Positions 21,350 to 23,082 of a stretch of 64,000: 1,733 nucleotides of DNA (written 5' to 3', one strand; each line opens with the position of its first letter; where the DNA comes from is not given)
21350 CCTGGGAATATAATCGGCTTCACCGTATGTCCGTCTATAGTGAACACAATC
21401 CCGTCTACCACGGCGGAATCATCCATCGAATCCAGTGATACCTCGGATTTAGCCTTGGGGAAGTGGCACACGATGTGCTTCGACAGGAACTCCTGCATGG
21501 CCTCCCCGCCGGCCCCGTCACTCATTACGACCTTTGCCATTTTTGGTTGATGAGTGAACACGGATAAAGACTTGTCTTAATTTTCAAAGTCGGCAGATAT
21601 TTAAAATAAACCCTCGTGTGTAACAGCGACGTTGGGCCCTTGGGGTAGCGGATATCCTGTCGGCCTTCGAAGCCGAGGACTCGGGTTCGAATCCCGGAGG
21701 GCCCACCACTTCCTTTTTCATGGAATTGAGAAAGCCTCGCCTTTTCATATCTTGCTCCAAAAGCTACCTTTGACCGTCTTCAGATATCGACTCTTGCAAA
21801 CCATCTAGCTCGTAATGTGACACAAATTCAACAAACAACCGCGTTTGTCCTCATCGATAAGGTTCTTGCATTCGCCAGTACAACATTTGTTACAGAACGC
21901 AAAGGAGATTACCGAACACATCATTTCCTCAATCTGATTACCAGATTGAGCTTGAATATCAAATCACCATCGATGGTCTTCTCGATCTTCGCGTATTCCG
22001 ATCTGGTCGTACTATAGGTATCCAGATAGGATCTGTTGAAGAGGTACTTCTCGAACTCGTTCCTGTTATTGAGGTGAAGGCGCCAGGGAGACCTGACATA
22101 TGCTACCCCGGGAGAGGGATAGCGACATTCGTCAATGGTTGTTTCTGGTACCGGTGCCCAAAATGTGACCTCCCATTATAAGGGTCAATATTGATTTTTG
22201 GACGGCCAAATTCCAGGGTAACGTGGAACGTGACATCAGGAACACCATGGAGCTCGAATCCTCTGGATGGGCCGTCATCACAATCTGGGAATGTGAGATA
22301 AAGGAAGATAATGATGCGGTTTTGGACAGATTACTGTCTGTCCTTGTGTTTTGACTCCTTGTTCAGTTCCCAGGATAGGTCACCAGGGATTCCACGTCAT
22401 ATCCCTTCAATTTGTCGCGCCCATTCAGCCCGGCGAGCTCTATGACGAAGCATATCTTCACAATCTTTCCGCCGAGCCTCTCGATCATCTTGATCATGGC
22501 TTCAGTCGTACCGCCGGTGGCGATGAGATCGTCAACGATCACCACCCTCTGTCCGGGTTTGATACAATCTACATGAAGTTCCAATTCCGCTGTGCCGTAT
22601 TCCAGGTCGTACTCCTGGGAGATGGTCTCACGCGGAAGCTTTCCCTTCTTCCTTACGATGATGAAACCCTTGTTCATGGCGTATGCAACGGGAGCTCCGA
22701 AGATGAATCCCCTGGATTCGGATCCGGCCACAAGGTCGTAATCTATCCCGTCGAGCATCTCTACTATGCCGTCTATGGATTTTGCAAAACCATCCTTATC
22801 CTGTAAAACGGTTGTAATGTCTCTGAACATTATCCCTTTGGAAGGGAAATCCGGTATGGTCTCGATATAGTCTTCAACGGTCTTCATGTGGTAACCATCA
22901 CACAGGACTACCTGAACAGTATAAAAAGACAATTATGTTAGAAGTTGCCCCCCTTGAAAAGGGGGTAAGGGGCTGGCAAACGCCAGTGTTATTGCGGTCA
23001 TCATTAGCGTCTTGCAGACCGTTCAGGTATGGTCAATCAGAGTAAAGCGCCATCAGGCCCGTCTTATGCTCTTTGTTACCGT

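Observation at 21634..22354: tRNA-Arg followed by a decayed, frameshifted vsr (very-short-patch-repair endonuclease) gene with no partner cytosine methyltransferase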

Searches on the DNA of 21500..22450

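Call 48: search_rna_families(source=window, start=21500, end=22450, threshold=evalue, max_evalue=1)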
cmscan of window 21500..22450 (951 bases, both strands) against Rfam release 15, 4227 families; matches with E-value up to 1: 2.
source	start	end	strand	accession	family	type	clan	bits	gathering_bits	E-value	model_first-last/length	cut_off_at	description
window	21634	21705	+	RF00005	tRNA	Gene; tRNA;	CL00001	60.6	29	1.8e-12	1-71/71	no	tRNA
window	21635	21704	+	RF01684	mascRNA-menRNA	Gene;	-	21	42.5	0.17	1-56/56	no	MALAT1-associated small cytoplasmic RNA/MEN beta RNA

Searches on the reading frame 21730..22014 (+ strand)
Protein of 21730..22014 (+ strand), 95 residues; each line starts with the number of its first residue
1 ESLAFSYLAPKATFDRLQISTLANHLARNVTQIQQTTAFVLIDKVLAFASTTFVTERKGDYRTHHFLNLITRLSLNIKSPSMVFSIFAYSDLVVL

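Call 57: search_protein_families(library=pfam, proteins=[window:21730-22014:+], max_evalue=1)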
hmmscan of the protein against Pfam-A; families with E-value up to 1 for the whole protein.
seq(95 aa): 0 families

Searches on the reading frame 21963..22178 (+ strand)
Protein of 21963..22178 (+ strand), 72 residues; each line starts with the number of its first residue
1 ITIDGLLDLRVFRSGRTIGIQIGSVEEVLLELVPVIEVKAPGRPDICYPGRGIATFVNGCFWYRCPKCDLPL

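Call 7: search_protein_families(library=pfam, proteins=[window:21963-22178:+], max_evalue=1)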
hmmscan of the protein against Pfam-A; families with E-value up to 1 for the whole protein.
seq(72 aa): 2 families
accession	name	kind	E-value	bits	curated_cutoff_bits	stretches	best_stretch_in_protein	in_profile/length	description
PF03852.21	Vsr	-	3.2e-06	27.4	27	1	39-63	44-68/74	DNA mismatch endonuclease Vsr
PF23447.1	DUF7128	-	0.16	12.3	25.7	1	56-70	6-20/44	Domain of unknown function (DUF7128)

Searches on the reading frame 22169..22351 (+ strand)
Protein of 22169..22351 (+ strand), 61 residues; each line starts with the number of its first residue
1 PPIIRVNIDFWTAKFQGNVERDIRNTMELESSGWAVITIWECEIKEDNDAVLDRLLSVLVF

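Call 7: search_protein_families(library=pfam, proteins=[window:22169-22351:+], max_evalue=1)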
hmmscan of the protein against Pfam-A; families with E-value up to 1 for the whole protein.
seq(61 aa): 2 families
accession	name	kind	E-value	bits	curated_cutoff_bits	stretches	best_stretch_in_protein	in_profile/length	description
PF04480.18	DUF559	-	1.3e-05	25.4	20.6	1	12-59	61-108/109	Protein of unknown function (DUF559)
PF18741.7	MTES_1575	-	1.9e-05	25.1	38.2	1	9-58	45-95/96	REase_MTES_1575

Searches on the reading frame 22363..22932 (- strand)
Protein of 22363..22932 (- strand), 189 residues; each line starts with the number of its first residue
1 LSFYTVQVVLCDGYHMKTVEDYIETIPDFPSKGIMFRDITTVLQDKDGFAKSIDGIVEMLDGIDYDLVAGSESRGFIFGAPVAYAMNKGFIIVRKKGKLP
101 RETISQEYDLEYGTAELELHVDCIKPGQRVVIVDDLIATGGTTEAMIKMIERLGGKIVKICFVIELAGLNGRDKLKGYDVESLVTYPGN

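Call 37: search_protein_families(library=pfam, proteins=[window:22363-22932:-], max_evalue=0.001)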
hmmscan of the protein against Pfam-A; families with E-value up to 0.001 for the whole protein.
window:22363-22932:- (189 aa): 2 families
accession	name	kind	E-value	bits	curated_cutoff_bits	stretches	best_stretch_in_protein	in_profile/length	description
PF00156.33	Pribosyltran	-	4.5e-14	52.5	26.3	1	59-176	25-134/158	Phosphoribosyl transferase domain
PF14681.12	UPRTase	-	0.00018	21.5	27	1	126-173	119-166/206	Uracil phosphoribosyltransferase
